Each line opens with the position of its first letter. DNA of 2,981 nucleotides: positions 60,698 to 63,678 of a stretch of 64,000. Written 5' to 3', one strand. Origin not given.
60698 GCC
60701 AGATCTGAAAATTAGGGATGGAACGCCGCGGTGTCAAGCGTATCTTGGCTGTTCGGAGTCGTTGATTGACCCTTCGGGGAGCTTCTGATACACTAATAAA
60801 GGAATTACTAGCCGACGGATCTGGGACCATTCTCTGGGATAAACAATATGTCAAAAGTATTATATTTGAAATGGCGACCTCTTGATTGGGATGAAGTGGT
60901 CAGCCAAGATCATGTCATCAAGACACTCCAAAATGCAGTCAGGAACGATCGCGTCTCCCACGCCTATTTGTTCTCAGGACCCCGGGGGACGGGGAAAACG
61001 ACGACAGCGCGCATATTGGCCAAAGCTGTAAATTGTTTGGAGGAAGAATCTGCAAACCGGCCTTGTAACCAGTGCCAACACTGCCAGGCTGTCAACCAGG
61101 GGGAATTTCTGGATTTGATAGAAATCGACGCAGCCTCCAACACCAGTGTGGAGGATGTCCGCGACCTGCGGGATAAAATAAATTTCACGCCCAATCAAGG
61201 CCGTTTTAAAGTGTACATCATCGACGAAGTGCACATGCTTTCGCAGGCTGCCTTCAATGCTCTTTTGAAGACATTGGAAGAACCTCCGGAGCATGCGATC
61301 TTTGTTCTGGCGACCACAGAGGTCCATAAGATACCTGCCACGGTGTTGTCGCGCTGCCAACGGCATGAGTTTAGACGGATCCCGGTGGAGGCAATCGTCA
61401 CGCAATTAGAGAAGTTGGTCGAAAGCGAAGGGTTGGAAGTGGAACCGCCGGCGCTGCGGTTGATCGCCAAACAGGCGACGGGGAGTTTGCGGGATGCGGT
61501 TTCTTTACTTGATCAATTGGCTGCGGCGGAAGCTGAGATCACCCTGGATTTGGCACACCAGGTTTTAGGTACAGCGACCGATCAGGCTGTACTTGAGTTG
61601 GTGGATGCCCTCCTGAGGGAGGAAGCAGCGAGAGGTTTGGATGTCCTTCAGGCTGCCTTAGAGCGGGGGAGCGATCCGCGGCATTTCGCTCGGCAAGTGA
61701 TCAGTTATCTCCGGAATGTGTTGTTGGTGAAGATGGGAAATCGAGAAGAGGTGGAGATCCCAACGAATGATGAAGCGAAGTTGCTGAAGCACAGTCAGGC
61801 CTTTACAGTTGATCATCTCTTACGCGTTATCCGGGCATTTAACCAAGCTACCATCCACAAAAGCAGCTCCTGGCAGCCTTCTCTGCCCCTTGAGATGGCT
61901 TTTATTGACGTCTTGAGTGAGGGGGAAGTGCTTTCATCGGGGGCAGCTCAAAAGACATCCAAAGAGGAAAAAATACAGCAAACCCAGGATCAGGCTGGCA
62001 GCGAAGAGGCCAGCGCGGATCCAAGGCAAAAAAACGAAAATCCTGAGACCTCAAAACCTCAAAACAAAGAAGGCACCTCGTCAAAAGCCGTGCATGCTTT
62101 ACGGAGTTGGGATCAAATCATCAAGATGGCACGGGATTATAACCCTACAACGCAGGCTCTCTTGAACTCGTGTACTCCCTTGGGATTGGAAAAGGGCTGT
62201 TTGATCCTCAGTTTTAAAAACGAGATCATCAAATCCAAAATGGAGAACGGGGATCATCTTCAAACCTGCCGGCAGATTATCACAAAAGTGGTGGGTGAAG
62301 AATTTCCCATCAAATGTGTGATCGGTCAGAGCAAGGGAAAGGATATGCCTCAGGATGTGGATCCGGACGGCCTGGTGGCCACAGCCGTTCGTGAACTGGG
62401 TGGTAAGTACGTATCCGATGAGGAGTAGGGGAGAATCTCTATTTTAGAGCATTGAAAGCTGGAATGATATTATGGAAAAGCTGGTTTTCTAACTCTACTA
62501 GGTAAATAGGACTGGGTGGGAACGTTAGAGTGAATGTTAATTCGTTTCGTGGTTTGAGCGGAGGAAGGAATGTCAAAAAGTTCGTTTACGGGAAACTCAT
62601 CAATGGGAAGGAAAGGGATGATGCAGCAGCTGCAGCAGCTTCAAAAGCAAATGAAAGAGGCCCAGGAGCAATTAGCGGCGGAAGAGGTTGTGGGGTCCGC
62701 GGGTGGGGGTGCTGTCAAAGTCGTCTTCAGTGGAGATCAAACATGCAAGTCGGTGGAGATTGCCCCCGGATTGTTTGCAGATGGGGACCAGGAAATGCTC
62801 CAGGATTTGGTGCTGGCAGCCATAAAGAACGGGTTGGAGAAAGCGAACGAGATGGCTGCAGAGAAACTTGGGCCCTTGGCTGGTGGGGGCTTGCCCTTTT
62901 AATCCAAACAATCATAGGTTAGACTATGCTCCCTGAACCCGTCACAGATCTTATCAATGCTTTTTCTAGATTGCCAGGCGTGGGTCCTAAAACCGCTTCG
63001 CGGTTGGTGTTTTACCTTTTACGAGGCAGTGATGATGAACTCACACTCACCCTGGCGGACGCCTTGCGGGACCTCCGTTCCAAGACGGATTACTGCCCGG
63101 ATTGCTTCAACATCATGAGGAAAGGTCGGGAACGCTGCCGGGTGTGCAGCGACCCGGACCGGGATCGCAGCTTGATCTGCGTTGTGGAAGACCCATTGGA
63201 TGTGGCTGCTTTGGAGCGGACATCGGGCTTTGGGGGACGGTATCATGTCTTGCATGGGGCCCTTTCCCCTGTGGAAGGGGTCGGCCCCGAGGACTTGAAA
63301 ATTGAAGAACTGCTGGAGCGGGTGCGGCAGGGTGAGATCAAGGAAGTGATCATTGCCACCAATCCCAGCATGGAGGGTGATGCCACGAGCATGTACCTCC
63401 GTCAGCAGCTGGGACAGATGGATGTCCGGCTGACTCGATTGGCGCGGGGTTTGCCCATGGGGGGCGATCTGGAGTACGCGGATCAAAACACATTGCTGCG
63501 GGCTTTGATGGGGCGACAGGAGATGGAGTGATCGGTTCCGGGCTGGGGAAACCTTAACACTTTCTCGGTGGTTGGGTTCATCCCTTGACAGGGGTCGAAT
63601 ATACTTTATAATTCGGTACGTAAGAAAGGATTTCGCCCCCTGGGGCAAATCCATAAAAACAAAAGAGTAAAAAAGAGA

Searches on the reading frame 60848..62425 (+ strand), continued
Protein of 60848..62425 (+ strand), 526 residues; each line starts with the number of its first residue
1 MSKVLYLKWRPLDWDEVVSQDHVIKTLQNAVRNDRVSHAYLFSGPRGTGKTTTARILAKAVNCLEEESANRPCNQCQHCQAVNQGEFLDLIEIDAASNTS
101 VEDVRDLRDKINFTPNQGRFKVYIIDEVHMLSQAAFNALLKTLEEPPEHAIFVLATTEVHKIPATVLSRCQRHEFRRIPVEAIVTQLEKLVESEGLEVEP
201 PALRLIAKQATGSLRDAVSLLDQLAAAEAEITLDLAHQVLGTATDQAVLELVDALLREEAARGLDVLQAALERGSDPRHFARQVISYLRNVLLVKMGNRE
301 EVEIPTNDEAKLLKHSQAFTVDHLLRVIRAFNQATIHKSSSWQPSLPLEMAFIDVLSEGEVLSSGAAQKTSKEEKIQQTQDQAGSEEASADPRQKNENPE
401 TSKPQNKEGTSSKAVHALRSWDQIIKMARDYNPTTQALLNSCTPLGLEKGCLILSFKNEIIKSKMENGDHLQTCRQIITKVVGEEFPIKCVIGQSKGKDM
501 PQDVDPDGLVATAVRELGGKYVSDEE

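Call 27: list_cluster_members(proteins=[window:60848-62425:+, P0001, P0002, P0003, P0004])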
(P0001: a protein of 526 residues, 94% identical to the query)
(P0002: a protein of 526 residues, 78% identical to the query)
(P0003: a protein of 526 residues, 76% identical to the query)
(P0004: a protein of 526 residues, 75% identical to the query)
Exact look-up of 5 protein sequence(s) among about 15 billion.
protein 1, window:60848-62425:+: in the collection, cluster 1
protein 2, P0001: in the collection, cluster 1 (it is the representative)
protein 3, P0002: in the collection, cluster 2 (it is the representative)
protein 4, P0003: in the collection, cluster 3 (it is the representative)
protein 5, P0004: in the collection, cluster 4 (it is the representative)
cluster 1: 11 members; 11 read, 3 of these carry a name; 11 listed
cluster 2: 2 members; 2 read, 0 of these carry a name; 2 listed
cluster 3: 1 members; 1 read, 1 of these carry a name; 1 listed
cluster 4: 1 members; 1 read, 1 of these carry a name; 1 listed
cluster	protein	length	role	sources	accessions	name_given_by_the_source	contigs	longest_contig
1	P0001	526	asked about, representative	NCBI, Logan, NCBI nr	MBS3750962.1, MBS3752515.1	MAG: DNA polymerase III subunit gamma/tau [Anaerolineales bacterium] | DNA polymerase III subunit gamma/tau [Anaerolineales bacterium]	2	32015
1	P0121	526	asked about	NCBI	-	-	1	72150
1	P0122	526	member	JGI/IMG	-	DNA polymerase-3 subunit gamma/tau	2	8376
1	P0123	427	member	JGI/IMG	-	DNA polymerase-3 subunit gamma/tau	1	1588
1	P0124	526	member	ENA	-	-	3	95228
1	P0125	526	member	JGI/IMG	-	-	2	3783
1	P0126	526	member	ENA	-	-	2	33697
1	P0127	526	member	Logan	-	-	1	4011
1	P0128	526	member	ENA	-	-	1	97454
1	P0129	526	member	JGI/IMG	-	-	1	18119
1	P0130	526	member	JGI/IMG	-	-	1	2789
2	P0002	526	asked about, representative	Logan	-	-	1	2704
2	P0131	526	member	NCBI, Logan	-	-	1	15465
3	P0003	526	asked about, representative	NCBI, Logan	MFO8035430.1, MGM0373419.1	MAG: DNA polymerase III subunit gamma/tau [Anaerolineales bacterium]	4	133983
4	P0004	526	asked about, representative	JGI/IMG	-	DNA polymerase-3 subunit gamma/tau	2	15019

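Call 29: find_encoding_contigs(protein=P0124, flank=300, max_places=2)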
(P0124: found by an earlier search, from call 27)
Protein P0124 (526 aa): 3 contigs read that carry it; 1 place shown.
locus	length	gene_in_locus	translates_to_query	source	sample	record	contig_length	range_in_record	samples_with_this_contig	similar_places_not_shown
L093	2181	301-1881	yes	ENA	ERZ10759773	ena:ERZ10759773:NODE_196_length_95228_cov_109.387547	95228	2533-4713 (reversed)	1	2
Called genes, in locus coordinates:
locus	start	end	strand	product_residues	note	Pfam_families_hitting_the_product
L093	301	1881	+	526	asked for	PF05496:RuvB_N (faint), PF13177:DNA_pol3_delta2, PF00004:AAA, PF07728:AAA_5 (weak), PF13401:AAA_22 (weak), PF22608:DNAX_ATPase_lid, PF12169:DNA_pol3_gamma3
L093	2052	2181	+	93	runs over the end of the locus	PF02575:YbaB_DNA_bd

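Call 41: find_encoding_contigs(protein=P0131, flank=300, max_places=1)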
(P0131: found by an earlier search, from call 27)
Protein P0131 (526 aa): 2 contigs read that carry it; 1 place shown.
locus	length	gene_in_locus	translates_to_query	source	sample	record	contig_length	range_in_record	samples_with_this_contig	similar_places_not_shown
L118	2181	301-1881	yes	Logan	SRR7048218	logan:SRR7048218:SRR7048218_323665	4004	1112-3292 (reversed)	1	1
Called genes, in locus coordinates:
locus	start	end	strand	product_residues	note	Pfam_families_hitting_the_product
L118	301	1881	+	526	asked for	PF05496:RuvB_N (faint), PF13177:DNA_pol3_delta2, PF00004:AAA, PF07728:AAA_5 (weak), PF13401:AAA_22 (weak), PF22608:DNAX_ATPase_lid, PF12169:DNA_pol3_gamma3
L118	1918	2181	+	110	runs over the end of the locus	PF02575:YbaB_DNA_bd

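Call 42: find_encoding_contigs(protein=P0127, flank=300, max_places=1)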
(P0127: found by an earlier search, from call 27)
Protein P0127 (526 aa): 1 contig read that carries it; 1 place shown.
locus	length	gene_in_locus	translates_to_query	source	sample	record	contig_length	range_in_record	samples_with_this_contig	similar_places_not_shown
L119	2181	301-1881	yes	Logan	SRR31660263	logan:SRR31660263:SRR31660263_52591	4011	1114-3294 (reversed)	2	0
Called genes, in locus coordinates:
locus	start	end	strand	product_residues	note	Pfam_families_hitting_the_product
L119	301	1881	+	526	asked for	PF05496:RuvB_N (faint), PF13177:DNA_pol3_delta2, PF13604:AAA_30 (faint), PF00004:AAA, PF07728:AAA_5 (weak), PF13401:AAA_22 (weak), PF22608:DNAX_ATPase_lid, PF12169:DNA_pol3_gamma3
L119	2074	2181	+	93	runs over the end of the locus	PF02575:YbaB_DNA_bd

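Call 43: find_encoding_contigs(protein=P0123, flank=300, max_places=1)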
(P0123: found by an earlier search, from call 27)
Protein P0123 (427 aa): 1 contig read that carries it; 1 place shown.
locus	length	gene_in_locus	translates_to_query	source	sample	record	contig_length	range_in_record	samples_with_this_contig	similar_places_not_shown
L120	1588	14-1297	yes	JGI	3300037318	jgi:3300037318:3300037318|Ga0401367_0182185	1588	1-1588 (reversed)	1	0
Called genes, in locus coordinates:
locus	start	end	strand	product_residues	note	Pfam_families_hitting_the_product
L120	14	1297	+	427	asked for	PF00004:AAA (faint), PF13177:DNA_pol3_delta2, PF22608:DNAX_ATPase_lid, PF12169:DNA_pol3_gamma3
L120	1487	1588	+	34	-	?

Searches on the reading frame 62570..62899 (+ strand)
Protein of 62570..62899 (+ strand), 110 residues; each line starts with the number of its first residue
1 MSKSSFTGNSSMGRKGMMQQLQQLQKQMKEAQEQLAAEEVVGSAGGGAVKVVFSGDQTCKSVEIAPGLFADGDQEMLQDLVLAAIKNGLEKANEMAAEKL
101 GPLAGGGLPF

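Call 4: search_protein_families(library=ncbifam, proteins=[window:62570-62899:+], max_evalue=0.001)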
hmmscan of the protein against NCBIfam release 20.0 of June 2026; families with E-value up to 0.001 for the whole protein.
window:62570-62899:+ (110 aa): 2 families
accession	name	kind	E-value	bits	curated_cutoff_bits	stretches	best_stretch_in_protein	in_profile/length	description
TIGR00103.1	DNA_YbaB_EbfC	equivalog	3e-22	78.7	49.45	1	15-99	9-93/104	YbaB/EbfC family nucleoid-associated protein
NF011218.0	PRK14625.1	equivalog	7.4e-14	52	151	1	15-109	5-105/109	hypothetical protein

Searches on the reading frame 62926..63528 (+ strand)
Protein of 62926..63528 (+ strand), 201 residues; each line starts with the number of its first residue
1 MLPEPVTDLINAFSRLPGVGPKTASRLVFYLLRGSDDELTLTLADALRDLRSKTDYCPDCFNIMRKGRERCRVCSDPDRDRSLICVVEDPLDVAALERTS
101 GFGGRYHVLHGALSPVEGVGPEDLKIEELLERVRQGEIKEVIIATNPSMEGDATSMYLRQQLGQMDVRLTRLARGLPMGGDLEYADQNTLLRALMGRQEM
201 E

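Call 4: search_protein_families(library=ncbifam, proteins=[window:62926-63528:+], max_evalue=0.001)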
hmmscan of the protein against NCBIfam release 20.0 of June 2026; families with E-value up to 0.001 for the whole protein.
window:62926-63528:+ (201 aa): 1 family
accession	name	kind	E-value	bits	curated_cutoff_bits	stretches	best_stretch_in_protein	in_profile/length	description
TIGR00615.1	recR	equivalog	7e-72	241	162.55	1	2-198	3-196/196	recombination mediator RecR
